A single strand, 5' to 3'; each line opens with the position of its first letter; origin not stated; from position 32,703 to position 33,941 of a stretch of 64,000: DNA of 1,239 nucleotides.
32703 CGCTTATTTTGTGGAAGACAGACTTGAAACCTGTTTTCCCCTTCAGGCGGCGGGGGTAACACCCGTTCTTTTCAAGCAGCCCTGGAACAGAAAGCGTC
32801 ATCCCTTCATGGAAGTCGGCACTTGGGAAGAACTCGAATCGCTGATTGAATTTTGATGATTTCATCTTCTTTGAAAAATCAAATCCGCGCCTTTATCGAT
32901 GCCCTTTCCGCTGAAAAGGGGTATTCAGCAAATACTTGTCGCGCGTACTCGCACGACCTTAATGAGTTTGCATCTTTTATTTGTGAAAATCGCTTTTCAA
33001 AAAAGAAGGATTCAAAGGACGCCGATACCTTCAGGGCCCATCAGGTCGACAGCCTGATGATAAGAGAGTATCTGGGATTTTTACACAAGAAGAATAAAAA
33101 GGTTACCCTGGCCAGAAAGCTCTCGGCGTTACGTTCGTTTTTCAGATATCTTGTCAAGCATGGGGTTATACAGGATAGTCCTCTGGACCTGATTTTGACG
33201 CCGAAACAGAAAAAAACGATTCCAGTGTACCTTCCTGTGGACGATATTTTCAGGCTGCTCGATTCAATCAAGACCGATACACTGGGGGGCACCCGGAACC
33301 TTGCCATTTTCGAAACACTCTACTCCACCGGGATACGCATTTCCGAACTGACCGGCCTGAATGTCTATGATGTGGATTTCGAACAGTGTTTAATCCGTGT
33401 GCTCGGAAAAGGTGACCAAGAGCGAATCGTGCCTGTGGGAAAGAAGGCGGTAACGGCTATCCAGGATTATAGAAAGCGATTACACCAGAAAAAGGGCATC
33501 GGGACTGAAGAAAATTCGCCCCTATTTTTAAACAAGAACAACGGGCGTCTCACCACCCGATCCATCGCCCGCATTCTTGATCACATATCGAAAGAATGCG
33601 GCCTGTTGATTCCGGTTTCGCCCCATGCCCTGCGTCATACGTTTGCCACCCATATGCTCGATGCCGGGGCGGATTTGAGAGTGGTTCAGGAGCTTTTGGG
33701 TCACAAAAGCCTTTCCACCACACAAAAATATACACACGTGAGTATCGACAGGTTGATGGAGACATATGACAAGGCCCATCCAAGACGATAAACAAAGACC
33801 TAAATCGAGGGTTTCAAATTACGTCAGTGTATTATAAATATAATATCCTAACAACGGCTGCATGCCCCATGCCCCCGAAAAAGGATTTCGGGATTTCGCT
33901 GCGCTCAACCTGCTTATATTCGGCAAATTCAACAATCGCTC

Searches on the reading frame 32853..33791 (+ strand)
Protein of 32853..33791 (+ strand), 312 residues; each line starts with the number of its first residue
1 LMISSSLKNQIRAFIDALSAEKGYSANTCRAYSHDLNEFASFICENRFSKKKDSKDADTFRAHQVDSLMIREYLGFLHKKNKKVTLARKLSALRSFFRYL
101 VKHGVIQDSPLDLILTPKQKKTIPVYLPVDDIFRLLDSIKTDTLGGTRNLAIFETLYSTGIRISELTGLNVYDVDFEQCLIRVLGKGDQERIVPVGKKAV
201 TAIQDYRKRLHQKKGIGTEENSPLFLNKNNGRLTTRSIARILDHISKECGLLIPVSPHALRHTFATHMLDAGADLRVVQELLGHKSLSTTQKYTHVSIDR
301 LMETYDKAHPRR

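Call 67: search_protein_families(library=pfam, proteins=[window:32853-33791:+], max_evalue=10)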
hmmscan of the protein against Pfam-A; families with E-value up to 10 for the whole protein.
window:32853-33791:+ (312 aa): 5 families
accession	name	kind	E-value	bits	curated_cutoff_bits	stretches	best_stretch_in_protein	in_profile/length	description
PF00589.27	Phage_integrase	-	2.2e-42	145.2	27.1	1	127-297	3-169/172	Phage integrase family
PF02899.23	Phage_int_SAM_1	-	1.8e-15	57.4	22.3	1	11-103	1-82/83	Phage integrase, N-terminal SAM-like domain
PF13102.12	Phage_int_SAM_5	-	5.4e-06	27.1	22.3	1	9-110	4-92/98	Phage integrase SAM-like domain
PF13495.12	Phage_int_SAM_4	-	1.2e-05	26.1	27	1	13-102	4-80/85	Phage integrase, N-terminal SAM-like domain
PF16795.10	Phage_integr_3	-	0.095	13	27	1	250-294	104-144/161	Archaeal phage integrase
